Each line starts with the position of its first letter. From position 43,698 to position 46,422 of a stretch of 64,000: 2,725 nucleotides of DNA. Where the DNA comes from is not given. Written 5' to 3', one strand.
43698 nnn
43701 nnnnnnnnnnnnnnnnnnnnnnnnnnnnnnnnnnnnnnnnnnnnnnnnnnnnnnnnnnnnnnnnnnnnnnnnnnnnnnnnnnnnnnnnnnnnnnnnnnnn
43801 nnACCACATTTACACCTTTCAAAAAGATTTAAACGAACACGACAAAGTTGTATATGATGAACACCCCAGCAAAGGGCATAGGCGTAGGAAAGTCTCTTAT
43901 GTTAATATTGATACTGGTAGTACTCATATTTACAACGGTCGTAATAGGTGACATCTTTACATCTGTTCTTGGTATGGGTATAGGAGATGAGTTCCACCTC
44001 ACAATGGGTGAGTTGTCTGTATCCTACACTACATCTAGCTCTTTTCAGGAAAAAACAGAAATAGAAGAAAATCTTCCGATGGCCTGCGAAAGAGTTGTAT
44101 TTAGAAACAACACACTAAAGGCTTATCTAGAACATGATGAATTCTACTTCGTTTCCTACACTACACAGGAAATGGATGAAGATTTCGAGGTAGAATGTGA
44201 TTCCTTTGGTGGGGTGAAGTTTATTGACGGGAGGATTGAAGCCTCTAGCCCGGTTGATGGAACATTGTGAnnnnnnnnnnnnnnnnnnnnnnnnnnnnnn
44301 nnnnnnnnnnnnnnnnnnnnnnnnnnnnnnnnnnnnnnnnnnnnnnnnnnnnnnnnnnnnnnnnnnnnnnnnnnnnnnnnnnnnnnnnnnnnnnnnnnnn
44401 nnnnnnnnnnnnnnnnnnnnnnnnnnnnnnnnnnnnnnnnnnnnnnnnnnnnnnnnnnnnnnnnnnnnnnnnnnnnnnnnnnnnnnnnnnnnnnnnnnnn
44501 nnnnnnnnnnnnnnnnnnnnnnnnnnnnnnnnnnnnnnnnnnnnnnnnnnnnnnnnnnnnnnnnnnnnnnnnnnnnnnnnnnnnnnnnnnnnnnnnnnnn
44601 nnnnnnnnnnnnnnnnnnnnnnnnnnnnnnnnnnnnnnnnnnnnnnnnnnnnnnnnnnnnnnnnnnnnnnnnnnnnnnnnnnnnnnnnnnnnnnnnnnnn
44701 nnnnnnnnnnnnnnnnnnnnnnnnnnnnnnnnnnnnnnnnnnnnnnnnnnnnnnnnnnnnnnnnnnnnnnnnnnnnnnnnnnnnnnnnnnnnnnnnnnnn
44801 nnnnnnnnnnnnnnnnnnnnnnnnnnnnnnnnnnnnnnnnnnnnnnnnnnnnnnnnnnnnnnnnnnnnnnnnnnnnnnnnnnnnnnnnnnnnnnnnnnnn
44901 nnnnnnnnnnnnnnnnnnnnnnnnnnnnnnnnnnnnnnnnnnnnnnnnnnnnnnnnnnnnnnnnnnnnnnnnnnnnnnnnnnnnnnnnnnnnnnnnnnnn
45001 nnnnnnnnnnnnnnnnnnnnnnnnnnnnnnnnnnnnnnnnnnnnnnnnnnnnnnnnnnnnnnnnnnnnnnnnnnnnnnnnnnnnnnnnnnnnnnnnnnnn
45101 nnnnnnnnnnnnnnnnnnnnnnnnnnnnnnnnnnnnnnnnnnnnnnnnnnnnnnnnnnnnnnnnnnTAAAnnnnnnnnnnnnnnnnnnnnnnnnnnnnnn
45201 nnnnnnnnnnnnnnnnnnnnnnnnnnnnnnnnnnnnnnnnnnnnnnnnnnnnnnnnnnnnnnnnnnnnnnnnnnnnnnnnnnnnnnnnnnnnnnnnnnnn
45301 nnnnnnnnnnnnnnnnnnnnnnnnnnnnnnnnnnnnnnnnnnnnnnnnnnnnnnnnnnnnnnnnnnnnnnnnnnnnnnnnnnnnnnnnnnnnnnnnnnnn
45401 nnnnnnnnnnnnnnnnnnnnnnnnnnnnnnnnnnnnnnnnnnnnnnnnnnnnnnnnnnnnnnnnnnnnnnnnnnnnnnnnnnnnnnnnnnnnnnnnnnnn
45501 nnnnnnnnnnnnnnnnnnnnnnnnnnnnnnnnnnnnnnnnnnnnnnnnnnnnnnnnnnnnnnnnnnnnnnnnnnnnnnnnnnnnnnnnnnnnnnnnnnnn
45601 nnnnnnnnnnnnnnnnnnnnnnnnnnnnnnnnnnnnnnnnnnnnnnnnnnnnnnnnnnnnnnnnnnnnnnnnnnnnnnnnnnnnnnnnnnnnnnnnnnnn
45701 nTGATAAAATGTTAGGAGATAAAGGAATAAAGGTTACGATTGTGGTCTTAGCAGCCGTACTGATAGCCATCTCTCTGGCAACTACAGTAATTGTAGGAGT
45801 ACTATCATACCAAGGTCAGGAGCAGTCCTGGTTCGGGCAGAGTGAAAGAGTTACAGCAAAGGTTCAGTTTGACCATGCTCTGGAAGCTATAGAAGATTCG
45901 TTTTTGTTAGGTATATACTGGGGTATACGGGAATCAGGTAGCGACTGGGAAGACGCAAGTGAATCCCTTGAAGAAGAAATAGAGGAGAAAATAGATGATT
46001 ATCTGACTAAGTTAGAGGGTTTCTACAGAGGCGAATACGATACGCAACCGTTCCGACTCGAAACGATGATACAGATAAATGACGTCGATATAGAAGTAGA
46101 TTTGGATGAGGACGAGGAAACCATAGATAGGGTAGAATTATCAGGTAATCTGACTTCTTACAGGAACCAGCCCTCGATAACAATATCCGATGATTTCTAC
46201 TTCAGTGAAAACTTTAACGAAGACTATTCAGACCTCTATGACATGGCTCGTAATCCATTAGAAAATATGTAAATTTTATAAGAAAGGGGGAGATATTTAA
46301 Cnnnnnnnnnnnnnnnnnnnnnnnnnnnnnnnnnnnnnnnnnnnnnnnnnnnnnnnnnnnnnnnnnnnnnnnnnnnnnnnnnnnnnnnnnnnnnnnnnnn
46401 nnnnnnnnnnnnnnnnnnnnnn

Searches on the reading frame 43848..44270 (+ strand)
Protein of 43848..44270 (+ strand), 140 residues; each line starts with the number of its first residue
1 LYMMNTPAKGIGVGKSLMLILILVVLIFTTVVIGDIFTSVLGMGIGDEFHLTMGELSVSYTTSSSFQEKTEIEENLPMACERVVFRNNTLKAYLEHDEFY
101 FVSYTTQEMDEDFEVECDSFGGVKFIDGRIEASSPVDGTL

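Call 22: search_protein_families(library=pfam, proteins=[window:43848-44270:+], max_evalue=0.1)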
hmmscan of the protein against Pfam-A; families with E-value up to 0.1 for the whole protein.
window:43848-44270:+ (140 aa): 1 family
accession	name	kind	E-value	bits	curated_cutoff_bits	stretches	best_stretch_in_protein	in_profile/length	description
PF16118.10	DUF4834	-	0.06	14.7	27.8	1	18-50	7-39/99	Domain of unknown function (DUF4834)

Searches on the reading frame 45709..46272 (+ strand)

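Call 25: search_protein_families(library=pfam, proteins=[window:45709-46272:+], max_evalue=0.1)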
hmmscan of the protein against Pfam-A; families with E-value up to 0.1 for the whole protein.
window:45709-46272:+ (187 aa): 2 families
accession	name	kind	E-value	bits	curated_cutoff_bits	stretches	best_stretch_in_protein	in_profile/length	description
PF07219.19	HemY_N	-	0.056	14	31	1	9-61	18-70/107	HemY protein N-terminus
PF23379.1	DUF7096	-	0.083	13.2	27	0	11-50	5-44/208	Domain of unknown function (DUF7096)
